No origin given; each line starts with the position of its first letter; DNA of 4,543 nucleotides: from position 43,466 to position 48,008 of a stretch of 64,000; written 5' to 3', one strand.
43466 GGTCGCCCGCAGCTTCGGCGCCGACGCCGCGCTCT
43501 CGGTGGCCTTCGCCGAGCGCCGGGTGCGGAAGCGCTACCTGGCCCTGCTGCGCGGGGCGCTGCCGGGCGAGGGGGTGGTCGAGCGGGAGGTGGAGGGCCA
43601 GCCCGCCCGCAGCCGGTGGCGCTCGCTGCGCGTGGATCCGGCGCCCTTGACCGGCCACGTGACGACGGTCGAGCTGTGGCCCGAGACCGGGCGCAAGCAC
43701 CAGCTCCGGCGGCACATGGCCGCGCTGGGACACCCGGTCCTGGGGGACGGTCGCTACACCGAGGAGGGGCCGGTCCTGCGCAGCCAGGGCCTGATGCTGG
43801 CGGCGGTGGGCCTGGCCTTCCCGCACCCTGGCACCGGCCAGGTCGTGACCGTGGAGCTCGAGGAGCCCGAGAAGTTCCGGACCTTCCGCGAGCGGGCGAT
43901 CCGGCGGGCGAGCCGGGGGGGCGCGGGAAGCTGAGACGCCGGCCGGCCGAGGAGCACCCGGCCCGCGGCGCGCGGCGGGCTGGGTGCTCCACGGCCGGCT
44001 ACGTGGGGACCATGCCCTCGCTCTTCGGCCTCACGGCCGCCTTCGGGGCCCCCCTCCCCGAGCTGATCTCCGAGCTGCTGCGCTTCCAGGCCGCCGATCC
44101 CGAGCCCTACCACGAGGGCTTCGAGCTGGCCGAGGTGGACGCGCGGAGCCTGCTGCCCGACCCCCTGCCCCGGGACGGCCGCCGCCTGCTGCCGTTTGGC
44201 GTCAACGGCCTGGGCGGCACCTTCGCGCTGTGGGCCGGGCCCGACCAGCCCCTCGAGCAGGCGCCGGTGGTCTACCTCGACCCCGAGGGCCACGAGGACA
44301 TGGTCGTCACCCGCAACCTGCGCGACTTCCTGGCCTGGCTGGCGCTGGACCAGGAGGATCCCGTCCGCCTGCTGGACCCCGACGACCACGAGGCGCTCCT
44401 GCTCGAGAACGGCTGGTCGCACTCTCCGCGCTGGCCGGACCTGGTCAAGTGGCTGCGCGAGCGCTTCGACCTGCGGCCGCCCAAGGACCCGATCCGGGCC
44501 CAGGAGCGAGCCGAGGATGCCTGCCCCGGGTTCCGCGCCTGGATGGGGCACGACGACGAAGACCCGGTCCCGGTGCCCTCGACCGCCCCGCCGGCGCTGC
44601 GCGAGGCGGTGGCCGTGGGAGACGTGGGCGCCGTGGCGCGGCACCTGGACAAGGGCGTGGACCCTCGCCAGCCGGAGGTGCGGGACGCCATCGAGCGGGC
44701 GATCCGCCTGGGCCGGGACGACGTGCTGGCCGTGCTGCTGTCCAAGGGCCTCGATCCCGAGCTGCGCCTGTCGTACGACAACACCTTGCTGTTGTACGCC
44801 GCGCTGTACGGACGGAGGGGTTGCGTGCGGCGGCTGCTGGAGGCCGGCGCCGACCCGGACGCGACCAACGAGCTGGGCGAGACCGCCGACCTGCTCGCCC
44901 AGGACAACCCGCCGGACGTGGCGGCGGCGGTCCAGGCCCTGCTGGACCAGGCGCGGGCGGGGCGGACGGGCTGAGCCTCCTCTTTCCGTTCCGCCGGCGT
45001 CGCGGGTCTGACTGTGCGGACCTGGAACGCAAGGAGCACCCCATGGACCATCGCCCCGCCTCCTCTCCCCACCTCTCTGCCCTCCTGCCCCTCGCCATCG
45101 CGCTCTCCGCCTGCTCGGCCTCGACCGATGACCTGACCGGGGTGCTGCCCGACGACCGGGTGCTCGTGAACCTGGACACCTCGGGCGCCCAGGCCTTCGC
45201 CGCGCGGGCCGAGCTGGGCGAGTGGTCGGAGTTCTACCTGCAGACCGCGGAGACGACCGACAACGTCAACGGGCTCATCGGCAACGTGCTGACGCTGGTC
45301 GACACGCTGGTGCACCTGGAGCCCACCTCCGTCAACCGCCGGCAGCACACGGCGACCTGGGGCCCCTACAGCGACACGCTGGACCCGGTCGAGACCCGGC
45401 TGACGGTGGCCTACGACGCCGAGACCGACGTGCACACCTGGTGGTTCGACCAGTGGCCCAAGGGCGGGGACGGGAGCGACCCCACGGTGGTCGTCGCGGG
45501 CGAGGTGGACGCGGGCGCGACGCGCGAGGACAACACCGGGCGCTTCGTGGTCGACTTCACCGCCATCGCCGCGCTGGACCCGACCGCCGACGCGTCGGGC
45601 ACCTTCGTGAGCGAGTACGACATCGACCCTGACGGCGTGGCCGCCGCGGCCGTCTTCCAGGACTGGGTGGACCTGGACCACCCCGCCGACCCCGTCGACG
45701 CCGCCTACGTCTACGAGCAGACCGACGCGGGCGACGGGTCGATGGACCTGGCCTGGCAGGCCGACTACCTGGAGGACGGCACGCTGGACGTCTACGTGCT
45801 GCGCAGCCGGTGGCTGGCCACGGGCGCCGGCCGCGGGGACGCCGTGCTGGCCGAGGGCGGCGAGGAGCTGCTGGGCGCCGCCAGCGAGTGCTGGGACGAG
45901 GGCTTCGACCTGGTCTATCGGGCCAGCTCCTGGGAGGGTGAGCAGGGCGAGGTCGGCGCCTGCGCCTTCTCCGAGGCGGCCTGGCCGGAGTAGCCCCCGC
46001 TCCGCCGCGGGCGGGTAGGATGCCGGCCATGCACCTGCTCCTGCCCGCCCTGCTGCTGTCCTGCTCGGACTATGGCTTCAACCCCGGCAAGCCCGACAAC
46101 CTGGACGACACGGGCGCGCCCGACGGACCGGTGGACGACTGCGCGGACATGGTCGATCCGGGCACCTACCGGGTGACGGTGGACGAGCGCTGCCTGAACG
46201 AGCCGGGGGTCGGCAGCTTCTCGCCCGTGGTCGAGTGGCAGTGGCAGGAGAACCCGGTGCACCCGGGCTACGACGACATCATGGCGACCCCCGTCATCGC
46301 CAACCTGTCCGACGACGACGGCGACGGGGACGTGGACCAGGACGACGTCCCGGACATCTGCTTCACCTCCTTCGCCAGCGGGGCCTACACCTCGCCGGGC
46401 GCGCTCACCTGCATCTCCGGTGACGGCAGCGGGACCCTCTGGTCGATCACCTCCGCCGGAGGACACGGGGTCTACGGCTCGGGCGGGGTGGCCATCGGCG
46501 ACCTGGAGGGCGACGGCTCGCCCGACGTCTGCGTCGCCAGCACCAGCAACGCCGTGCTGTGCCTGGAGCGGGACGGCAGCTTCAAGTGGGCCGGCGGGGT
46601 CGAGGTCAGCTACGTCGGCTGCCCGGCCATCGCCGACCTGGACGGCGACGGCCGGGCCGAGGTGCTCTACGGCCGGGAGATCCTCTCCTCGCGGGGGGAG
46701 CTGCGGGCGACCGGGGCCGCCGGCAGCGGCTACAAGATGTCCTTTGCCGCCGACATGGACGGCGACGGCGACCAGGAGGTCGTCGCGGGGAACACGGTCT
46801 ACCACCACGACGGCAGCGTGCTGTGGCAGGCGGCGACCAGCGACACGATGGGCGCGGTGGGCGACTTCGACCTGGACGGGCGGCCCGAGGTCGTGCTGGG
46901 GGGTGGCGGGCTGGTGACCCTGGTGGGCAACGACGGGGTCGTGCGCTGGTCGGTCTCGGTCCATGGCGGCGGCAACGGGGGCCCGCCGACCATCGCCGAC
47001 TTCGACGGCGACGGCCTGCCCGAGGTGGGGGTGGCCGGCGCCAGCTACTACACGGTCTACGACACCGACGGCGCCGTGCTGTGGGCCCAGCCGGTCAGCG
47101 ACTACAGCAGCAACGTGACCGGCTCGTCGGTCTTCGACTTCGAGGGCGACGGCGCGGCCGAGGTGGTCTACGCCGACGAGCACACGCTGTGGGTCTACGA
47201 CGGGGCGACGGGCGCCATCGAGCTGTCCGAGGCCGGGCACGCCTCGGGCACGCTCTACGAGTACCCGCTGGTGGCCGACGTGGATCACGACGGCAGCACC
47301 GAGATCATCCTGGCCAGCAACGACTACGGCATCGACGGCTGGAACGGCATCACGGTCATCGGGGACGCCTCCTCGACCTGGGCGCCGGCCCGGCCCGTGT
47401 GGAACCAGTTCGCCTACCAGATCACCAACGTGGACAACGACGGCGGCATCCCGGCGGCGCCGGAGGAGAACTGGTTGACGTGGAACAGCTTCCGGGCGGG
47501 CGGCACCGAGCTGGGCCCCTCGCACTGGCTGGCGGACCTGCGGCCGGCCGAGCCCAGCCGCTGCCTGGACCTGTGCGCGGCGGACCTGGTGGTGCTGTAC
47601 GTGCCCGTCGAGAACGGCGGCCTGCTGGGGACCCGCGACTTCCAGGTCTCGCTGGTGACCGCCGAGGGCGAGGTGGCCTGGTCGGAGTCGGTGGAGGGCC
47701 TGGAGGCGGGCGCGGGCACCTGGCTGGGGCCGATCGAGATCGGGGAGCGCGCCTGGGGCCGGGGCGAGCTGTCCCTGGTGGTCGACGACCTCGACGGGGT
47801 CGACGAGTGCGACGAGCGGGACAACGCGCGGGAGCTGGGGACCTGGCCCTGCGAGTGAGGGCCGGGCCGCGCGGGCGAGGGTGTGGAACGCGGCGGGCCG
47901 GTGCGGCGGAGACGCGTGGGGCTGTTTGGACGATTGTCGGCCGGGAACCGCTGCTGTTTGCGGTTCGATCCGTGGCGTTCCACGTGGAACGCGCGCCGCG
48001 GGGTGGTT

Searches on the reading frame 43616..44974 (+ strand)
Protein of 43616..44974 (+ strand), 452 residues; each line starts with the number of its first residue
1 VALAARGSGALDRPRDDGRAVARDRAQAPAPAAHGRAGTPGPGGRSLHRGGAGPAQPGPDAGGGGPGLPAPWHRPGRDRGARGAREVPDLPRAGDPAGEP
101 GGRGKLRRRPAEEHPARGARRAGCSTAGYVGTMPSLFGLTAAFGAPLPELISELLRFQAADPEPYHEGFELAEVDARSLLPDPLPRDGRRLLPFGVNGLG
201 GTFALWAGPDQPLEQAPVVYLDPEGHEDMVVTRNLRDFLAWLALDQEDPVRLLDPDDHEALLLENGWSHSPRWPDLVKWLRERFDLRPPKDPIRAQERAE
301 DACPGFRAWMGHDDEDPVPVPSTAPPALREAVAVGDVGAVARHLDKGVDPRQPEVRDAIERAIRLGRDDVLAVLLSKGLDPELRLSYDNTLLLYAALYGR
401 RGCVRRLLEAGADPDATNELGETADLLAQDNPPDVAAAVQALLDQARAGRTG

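Call 98: search_protein_families(library=pfam, proteins=[window:43616-44974:+], max_evalue=0.001)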
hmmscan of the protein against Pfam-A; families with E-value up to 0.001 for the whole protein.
window:43616-44974:+ (452 aa): 5 families
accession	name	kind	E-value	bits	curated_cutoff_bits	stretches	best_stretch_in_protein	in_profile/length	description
PF13637.12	Ank_4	-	1.2e-08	35.4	22.7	0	361-403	3-45/50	Ankyrin repeats (many copies)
PF00023.36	Ank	-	9.1e-07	29.3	21.1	1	388-418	2-32/33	Ankyrin repeat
PF12796.13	Ank_2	-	1.2e-06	29.5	27.3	1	330-418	3-90/90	Ankyrin repeats (3 copies)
PF13606.12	Ank_3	-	1.9e-06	28.1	22.3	0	388-416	2-30/30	Ankyrin repeat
PF13857.12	Ank_5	-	2e-05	25.3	27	1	374-424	1-52/56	Ankyrin repeats (many copies)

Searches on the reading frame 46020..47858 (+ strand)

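Call 90: search_protein_families(library=pfam, proteins=[window:46020-47858:+], max_evalue=0.0001)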
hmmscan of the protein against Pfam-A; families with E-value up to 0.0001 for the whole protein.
window:46020-47858:+ (612 aa): 3 families
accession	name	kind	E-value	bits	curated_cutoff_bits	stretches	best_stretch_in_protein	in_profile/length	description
PF13517.12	FG-GAP_3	-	2.9e-29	101.9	26.9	4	161-216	1-60/61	FG-GAP-like repeat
PF21348.3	RGL11_C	-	3.9e-06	26.4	27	0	233-284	230-282/490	Rhamnogalacturonan lyase family 11, C-terminal domain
PF25292.1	Beta-prop_CGLA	-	9.7e-06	25.7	26.8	0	157-190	34-67/316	Lambda-carrageenase beta-propeller domain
